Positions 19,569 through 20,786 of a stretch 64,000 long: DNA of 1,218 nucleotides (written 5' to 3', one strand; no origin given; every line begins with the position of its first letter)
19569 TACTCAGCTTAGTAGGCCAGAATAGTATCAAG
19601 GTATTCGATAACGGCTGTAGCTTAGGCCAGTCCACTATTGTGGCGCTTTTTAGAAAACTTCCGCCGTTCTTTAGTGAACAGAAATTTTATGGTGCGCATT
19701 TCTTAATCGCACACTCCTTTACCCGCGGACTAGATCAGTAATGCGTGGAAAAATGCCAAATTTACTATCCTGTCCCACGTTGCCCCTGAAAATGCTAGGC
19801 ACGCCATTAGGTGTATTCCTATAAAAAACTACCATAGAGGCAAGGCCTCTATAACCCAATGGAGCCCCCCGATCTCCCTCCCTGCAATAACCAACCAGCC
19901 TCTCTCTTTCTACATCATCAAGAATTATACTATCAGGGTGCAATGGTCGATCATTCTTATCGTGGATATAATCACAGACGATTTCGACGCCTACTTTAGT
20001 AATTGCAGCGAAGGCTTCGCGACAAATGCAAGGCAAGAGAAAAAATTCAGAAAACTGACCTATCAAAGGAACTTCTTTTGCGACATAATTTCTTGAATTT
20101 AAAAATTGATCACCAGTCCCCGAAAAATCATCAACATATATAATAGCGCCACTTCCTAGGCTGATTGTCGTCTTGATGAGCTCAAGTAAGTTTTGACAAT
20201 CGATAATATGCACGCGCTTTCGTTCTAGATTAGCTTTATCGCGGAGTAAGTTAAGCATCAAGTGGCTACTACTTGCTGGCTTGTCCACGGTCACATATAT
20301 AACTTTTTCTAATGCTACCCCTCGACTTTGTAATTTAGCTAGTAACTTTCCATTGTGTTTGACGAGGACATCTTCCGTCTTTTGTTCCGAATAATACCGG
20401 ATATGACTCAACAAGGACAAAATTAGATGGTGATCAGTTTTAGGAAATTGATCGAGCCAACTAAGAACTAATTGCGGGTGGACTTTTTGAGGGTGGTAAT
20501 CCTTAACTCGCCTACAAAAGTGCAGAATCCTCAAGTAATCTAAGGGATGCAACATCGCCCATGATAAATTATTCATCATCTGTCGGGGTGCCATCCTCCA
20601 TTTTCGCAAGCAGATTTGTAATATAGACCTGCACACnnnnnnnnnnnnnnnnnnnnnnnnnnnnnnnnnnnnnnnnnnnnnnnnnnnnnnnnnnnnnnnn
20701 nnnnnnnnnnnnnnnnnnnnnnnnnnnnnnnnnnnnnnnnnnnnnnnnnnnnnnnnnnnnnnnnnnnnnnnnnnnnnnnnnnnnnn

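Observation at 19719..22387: Three-gene module of Dam methyltransferase, ParB/Srx-like nuclease-domain protein and PRTase-like protein, driven by the repeated promoter motif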

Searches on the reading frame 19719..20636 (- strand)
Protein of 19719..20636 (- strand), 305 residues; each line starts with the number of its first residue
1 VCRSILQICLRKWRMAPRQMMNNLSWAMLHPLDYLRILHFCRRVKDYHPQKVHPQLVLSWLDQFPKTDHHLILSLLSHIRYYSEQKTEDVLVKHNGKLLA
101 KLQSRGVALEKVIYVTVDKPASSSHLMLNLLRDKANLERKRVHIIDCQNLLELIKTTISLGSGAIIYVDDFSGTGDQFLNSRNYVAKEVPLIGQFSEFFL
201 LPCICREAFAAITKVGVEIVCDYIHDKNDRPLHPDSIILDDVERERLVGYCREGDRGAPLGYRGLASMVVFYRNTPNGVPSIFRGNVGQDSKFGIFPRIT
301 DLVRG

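Call 3: search_protein_families(library=pfam, proteins=[window:19719-20636:-], max_evalue=0.1)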
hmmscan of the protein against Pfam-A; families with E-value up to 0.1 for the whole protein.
window:19719-20636:- (305 aa): 1 family
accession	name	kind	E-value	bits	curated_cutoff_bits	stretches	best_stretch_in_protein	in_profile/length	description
PF24390.1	PRTase-CE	-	2e-33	116.8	27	1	58-288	2-244/253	PRTase-CE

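Call 6: search_protein_families(library=padloc, proteins=[window:19719-20636:-], max_evalue=0.01)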
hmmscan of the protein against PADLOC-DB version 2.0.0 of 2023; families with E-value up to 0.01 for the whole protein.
window:19719-20636:- (305 aa): 5 families
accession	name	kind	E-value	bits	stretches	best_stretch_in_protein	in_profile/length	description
PDLC02935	PRTase_III-A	-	1.2e-24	85.2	1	56-298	29-260/290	-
PDLC02934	PRTase_III-A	-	5.6e-20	69.6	1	49-298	17-259/393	-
PDLC02933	PRTase_III-A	-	1.9e-13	48.7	1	57-297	13-255/368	-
PDLC02932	PRTase_III-A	-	4.5e-10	37.5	1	66-227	36-192/271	-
PDLC02931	PRTase_III-A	-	1.4e-09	36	1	58-278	33-250/267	-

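Call 7: search_protein_families(library=ncbifam, proteins=[window:19719-20636:-], max_evalue=0.01)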
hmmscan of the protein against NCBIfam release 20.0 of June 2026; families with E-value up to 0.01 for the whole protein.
window:19719-20636:- (305 aa): 1 family
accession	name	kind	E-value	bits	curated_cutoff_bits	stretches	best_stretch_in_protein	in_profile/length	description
NF053875.1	DS32_1_antiphage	equivalog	3e-09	36.5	250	1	43-180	8-139/322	phosphoribosyltransferase-like anti-phage protein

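Call 18: find_homologous_proteins(query=window:19719-20579:-, max_evalue=0.001)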
Query window:19719-20579:- (286 aa): 201 proteins with E <= 0.001 among 982 candidates; the best 120 are listed.
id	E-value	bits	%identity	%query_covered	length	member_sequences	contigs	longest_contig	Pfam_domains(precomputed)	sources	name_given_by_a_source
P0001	2.1e-192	656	100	100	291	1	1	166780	PF24390.2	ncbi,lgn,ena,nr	ncbi:MAG: hypothetical protein G01um101431_1044 [Parcubacteria group bacterium Gr01-1014_31]|nr:MAG:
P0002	2.6e-160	550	85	99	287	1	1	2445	PF24390.2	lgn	-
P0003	9.4e-159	545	85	97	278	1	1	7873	PF24390.2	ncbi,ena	-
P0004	3.5e-150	517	79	99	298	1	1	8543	PF24390.2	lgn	-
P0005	8.7e-125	434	65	99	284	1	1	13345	PF24390.2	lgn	-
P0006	5.5e-116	405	64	98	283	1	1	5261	PF24390.2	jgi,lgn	jgi:hypothetical protein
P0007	1.1e-111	391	60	99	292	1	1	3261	PF24390.2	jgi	jgi:hypothetical protein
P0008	5.0e-105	369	57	99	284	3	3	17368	PF24390.2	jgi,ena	-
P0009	2.8e-103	363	57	99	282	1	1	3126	PF24390.2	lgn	-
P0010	9.6e-100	352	56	99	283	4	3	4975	PF24390.2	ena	-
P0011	1.1e-99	351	56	99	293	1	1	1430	PF24390.2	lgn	-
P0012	3.9e-97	343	54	100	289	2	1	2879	PF24390.2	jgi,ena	-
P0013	4.8e-85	303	50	99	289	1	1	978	PF24390.2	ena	-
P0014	9.4e-80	286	47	96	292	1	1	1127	PF24390.2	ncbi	-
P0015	2.7e-77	278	47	98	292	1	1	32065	PF24390.2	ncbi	-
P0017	4.0e-75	271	48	93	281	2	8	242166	PF24390.2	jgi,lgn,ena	jgi:hypothetical protein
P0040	1.4e-68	249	47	91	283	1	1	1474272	PF24390.2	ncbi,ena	-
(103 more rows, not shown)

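Call 19: find_encoding_contigs(protein=P0005, flank=6000, max_places=2)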
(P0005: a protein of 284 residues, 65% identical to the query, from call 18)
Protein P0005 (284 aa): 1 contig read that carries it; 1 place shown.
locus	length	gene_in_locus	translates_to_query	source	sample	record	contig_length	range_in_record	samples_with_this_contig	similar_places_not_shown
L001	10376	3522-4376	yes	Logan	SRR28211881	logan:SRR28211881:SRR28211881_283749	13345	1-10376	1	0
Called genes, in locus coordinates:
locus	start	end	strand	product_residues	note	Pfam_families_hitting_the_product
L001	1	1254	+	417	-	?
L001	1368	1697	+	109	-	-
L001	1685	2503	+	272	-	PF02086:MethyltransfD12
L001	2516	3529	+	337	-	PF02195:ParB_N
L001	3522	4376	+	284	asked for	PF24390:PRTase-CE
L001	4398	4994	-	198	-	-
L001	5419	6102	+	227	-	PF09195:Endonuc-BglII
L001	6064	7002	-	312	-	PF01555:N6_N4_Mtase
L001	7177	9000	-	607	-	PF00239:Resolvase, PF07508:Recombinase, PF13408:Zn_ribbon_recom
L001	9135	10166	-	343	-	PF01471:PG_binding_1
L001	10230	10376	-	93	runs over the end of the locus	-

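Call 20: find_encoding_contigs(protein=P0017, flank=6000, max_places=2)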
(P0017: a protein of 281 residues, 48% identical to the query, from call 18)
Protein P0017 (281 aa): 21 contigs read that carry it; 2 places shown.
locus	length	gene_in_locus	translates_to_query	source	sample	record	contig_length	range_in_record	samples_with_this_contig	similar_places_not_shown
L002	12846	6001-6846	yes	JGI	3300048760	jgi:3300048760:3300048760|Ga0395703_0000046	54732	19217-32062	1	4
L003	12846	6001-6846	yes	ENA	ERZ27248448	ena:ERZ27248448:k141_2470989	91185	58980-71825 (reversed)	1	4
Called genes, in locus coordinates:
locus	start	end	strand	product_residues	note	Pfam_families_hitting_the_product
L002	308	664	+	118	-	PF02152:FolB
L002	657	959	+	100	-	PF01288:HPPK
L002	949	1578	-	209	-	PF01227:GTP_cyclohydroI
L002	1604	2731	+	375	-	PF00248:Aldo_ket_red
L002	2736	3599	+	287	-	PF00106:adh_short, PF08659:KR (faint), PF01370:Epimerase (weak), PF13561:adh_short_C2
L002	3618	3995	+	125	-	-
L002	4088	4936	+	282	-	PF02086:MethyltransfD12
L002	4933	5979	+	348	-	PF02195:ParB_N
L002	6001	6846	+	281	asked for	PF24390:PRTase-CE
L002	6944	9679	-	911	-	PF00133:tRNA-synt_1, PF09334:tRNA-synt_1g, PF13603:tRNA-synt_1_2, PF00133:tRNA-synt_1, PF08264:Anticodon_1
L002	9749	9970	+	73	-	-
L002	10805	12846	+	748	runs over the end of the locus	PF07693:KAP_NTPase, PF13401:AAA_22 (faint), PF03781:FGE-sulfatase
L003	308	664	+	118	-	PF02152:FolB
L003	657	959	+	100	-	PF01288:HPPK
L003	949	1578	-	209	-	PF01227:GTP_cyclohydroI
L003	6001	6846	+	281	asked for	PF24390:PRTase-CE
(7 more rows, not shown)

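Call 21: find_encoding_contigs(protein=P0040, flank=6000, max_places=2)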
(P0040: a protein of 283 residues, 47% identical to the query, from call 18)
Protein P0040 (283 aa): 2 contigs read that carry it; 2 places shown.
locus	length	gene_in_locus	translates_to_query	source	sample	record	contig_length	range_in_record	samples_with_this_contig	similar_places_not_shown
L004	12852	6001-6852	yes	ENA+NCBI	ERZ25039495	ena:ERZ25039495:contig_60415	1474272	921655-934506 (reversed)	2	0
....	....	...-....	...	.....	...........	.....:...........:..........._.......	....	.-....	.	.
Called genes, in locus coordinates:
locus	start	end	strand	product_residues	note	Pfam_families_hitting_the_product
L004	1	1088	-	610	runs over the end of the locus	PF19291:TREH_N, PF00723:Glyco_hydro_15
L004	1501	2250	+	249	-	-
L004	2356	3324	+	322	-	PF16158:N_BRCA1_IG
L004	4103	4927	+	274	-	PF02086:MethyltransfD12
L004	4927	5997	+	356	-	PF02195:ParB_N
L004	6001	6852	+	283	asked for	PF24390:PRTase-CE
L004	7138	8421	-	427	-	PF02012:BNR (faint), PF14870:PSII_BNR (faint), PF15902:Sortilin-Vps10 (weak), PF25852:DUF6242_C (weak), PF15902:Sortilin-Vps10 (weak)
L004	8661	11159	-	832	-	PF07691:PA14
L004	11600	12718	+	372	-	PF00988:CPSase_sm_chain, PF00117:GATase, PF07722:Peptidase_C26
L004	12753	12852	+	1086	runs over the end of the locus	PF25596:CPSase_L_D1, PF02655:ATP-grasp_3 (faint), PF02786:CPSase_L_D2, PF02787:CPSase_L_D3, PF25596:CPSase_L_D1, PF02222:ATP-grasp (weak), PF02786:CPSase_L_D2, PF02142:MGS, +3 more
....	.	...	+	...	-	?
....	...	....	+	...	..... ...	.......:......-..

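Call 26: find_related_loci(query=A2, collection=genome_contigs, flank=6000)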
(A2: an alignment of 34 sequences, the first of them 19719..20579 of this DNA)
Query A2 (286 aa) in genome_contigs; peptide patterns used: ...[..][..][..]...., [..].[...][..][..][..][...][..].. (x = any residue, [..] = any of these).
102 stretches matched a pattern; 60 encode a relative of the query (tblastn E <= 1e-3); 58 distinct loci.
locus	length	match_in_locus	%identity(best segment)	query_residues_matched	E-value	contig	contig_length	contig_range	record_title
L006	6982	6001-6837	47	4-282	7e-84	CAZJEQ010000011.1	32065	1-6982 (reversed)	MAG TPA_asm: uncultured Candidatus Saccharibacteria bacterium isolate SRP292972_co3_22 genome assembly, contig: NODE_886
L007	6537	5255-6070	47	13-283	4e-75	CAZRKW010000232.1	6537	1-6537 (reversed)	MAG TPA_asm: uncultured Acidobacteriaceae bacterium isolate binchicken_co54_479 genome assembly, contig: NODE_21821_leng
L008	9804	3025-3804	46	18-283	8e-74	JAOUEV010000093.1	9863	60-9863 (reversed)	MAG: Nitrospirota bacterium isolate 4_1_July_SF_Bin20 4_1_July_SF_Bin20_scaffold_3404_c1, whole genome shotgun sequence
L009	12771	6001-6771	46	24-283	3e-73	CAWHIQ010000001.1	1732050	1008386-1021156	MAG: uncultured Acidobacteriaceae bacterium isolate MFD01716.bin.1.135 genome assembly, contig: contig_10374, whole geno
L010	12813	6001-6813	44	13-283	1e-72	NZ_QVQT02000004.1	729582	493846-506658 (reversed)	Paracidobacterium acidisoli strain 4G-K13 scaffold4, whole genome shotgun sequence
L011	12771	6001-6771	45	24-283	7e-72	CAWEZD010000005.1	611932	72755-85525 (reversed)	MAG: Bryobacterales bacterium isolate MFD09222.bin.1.124 genome assembly, contig: contig_49471, whole genome shotgun seq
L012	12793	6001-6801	45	18-283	6e-72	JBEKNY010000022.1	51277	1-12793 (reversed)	MAG: Terracidiphilus sp. isolate SPRUCE 428 SPRUCE_428_22, whole genome shotgun sequence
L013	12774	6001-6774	46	24-283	1e-71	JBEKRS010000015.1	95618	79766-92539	MAG: Terracidiphilus sp. isolate SPRUCE 516 SPRUCE_516_15, whole genome shotgun sequence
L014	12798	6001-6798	44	16-283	2e-69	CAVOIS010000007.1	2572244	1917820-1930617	MAG: uncultured Acidobacteriota bacterium isolate MFD10071.bin.2.117 genome assembly, contig: contig_6149, whole genome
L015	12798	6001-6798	43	18-283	5e-69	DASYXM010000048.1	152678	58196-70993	MAG TPA_asm: Bryobacteraceae bacterium isolate SMAG_U6308 k141_774358, whole genome shotgun sequence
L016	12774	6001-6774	44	24-283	4e-69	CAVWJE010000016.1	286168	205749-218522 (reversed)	MAG: uncultured Acidobacteriota bacterium isolate MFD04434.bin.2.40 genome assembly, contig: contig_62989, whole genome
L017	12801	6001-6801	42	17-283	7e-69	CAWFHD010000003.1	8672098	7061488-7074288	MAG: uncultured Solibacteraceae bacterium isolate MFD04967.bin.1.230 genome assembly, contig: contig_6177, whole genome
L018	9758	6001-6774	47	24-283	1e-68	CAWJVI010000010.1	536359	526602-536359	MAG: uncultured Acidobacteriaceae bacterium isolate MFD00964.bin.1.274 genome assembly, contig: contig_67439, whole geno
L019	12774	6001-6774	45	24-283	1e-68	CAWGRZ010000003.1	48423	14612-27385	MAG: uncultured Acidobacteriaceae bacterium isolate MFD06435.bin.1.130 genome assembly, contig: contig_130871, whole gen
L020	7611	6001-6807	42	13-283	7e-68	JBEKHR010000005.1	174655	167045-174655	MAG: Terriglobia bacterium isolate SPRUCE 281 SPRUCE_281_5, whole genome shotgun sequence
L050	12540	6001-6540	28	95-279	3e-11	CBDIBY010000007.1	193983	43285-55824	MAG: Lichenihabitans sp. isolate 968626e0-09fb-4086-85c4-6c803da77fd5 genome assembly, contig: contig_7, whole genome sh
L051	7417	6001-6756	22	28-284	4e-11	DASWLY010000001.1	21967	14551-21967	MAG TPA_asm: Allosphingosinicella sp. isolate SMAG_U3373 k141_372759, whole genome shotgun sequence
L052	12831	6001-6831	23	9-282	3e-9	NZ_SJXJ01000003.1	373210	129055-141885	Tenacibaculum sp. M341 M341_contig_3, whole genome shotgun sequence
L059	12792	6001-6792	22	30-268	2e-6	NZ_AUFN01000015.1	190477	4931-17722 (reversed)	Nocardioides alkalitolerans DSM 16699 K329DRAFT_scaffold00007.7_C, whole genome shotgun sequence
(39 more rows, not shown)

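Call 35: search_solved_structures(query=A2, max_evalue=1)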
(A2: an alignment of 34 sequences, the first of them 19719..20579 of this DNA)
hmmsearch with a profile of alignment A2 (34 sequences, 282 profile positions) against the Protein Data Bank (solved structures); distinct sequences matched with E-value up to 1: 2.
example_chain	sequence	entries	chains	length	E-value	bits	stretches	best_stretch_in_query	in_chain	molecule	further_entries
7dfx_A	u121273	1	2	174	0.0023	20.6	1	46-92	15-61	DAC domain-containing protein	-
7dg0_A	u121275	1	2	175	0.0024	20.5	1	46-92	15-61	DAC domain-containing protein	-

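Call 37: find_encoding_contigs(protein=P0004, flank=6000, max_places=2)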
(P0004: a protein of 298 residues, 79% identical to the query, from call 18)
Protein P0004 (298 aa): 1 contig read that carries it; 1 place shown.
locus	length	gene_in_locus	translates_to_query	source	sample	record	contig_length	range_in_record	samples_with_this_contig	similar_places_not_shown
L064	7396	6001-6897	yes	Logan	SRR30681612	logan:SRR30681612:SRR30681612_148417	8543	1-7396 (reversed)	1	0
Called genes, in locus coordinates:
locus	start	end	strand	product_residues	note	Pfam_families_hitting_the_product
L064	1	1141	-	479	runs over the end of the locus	PF00478:IMPDH, PF00571:CBS, PF01070:FMN_dh, PF03060:NMO (weak), PF01645:Glu_synthase (weak)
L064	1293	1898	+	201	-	-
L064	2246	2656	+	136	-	-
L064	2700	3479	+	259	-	PF01555:N6_N4_Mtase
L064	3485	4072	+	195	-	PF01844:HNH, PF14279:HNH_5 (weak)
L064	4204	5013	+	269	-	PF02086:MethyltransfD12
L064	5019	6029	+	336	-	PF02195:ParB_N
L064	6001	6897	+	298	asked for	PF24390:PRTase-CE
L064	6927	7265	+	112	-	PF25213:HVO_A0261_N (weak), PF01047:MarR, PF13412:HTH_24, PF22168:DIP2311-like_C (weak), PF09339:HTH_IclR (weak), PF12802:MarR_2 (weak)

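Call 38: find_encoding_contigs(protein=P0003, flank=6000, max_places=2)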
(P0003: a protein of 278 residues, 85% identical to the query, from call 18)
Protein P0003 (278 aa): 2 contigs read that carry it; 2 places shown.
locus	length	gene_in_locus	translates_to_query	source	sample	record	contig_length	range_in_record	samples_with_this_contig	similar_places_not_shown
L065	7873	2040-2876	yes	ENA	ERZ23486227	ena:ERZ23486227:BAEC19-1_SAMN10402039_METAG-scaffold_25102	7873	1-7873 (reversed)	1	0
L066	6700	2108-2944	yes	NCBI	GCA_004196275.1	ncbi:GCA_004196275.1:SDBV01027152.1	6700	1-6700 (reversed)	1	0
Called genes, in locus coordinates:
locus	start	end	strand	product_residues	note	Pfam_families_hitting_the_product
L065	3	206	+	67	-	?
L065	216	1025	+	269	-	PF02086:MethyltransfD12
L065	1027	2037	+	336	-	PF02195:ParB_N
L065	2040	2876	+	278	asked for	PF24390:PRTase-CE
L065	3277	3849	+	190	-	-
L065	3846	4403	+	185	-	PF00004:AAA (weak), PF00308:Bac_DnaA, PF13173:AAA_14 (faint), PF13401:AAA_22 (faint)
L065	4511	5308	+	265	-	-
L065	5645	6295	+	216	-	-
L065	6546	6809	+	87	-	PF01541:GIY-YIG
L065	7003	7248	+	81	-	-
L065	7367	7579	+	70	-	-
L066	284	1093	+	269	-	PF02086:MethyltransfD12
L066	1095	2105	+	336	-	PF02195:ParB_N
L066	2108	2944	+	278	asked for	PF24390:PRTase-CE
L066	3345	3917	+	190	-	-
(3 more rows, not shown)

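Call 47: find_related_loci(query=A2, collection=viral_contigs, flank=6000)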
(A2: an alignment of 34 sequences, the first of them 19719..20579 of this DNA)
Query A2 (286 aa) in viral_contigs; peptide patterns used: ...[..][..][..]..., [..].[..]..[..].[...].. (x = any residue, [..] = any of these).
24 stretches matched a pattern; 1 encode a relative of the query (tblastn E <= 1e-3); 1 distinct loci.
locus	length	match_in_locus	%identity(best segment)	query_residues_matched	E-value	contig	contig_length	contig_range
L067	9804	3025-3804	46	18-283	1e-75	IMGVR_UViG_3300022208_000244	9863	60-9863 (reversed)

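Call 48: search_dna_similar(query=window:19719-20579:-, collection=plasmids, mode=protein, max_evalue=0.001)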
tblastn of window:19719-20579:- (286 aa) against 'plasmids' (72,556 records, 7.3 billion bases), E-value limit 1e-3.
No match.

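Call 49: search_dna_similar(query=window:19719-20579:-, collection=phages, mode=protein, max_evalue=0.001)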
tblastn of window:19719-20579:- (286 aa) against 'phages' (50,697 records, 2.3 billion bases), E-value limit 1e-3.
No match.

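Call 55: search_protein_families(library=pfam, alignment_id=A5, max_evalue=0.00001)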
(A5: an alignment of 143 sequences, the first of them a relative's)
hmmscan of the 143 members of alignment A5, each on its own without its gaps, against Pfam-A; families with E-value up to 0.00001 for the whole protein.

A. member 1, L001:55-1254:+ (399 aa): 2 families
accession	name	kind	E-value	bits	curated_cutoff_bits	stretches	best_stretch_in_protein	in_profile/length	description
PF07508.19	Recombinase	-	1.3e-06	29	21.1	1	59-123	6-64/102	Recombinase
PF13408.12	Zn_ribbon_recom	-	2.7e-06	28.1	25.3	1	173-230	2-55/58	Recombinase zinc beta ribbon domain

B. families by the number of members that match (of 143 scanned): 132 families (the first 25 are shown)
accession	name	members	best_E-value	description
PF13304.12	AAA_21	3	4.5e-32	AAA domain, putative AbiEii toxin, Type IV TA system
PF04851.21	ResIII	3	5.2e-10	Type III restriction enzyme, res subunit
PF12796.13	Ank_2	2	8.4e-220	Ankyrin repeats (3 copies)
PF00023.36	Ank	2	1.8e-149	Ankyrin repeat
PF13637.12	Ank_4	2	5.8e-143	Ankyrin repeats (many copies)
PF13857.12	Ank_5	2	2.2e-119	Ankyrin repeats (many copies)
PF13606.12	Ank_3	2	3e-112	Ankyrin repeat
PF00239.26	Resolvase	2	2.5e-48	Resolvase, N terminal domain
PF00180.25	Iso_dh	2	5.9e-43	Isocitrate/isopropylmalate dehydrogenase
PF00271.37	Helicase_C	2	2.6e-32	Helicase conserved C-terminal domain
PF07508.19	Recombinase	2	6.6e-23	Recombinase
PF23745.1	ANK_LRRK2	2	2.4e-22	LRRK2 ANK repeat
PF13175.12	AAA_15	2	9.6e-22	AAA ATPase domain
PF15902.12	Sortilin-Vps10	2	4.3e-20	Sortilin, neurotensin receptor 3,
PF01979.26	Amidohydro_1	2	8.2e-18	Amidohydrolase family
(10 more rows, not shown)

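Call 56: search_protein_families(library=padloc, alignment_id=A5, max_evalue=0.00001)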
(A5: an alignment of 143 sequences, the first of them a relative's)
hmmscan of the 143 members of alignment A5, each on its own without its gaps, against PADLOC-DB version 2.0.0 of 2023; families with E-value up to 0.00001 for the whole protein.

A. member 1, L001:55-1254:+ (399 aa): 0 families

B. families by the number of members that match (of 143 scanned): 258 families (the first 25 are shown)
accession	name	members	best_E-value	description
PDLC04140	mad8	4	5.3e-18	mads_8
PDLC02980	AriA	3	4.7e-31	-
PDLC04135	mad3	3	3.7e-29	mads_3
PDLC02914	ATPase-Toprim_I-B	3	4.6e-15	-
PDLC04783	PDC-M72A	2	1.8e-135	-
PDLC02504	BrxHI|BrxHII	2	5.8e-70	BrxHII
PDLC02500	BrxHI|BrxHII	2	1.1e-69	BrxHI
PDLC02621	DrmD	2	3.6e-69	DrmD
PDLC00659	HmaA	2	1.5e-56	SNF2 helicase / DEAD-box helicase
PDLC02908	Ankyrin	2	2.1e-56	-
PDLC04178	HEC-01A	2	3.3e-48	-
PDLC04175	HEC-01A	2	5.7e-46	-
PDLC04183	HEC-01A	2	1.3e-43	-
PDLC04182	HEC-01A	2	3.6e-43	-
PDLC02619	DrmD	2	3.7e-43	DrmD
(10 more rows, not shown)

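Call 57: predict_structure(alignment_id=A2)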
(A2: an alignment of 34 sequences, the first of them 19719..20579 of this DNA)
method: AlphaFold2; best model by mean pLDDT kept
length: 286 residues; sequences in the alignment: 34
mean_pLDDT: 95.0   pTM: 0.90
mean pLDDT of the five models: 95.0, 93.5, 92.5, 89.4, 86.9
residues with pLDDT >= 90: 263; 70-90: 17; 50-70: 6; < 50: 0
segments of 3 or more residues with pLDDT < 50: none
pLDDT, mean of each block of 10 residues (from residue 1): 80 96 97 97 97 97 97 98 98 93 85 97 95 97 97 96 94 96 98 98 98 97 98 96 97 94 95 94 78
secondary structure, 60 per line:
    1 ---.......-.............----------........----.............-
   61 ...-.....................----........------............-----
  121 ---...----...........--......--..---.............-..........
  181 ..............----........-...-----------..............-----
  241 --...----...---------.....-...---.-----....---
elements in order: H4-10 H12-24 H35-42 H47-59 E61-63 H65-85 E93-97 H104-115 E124-126 H131-141 E144-149 H157-169 H171-175 E176-186 H187-194 E199-206 H222-235 E250-252 H262-265 H280-283
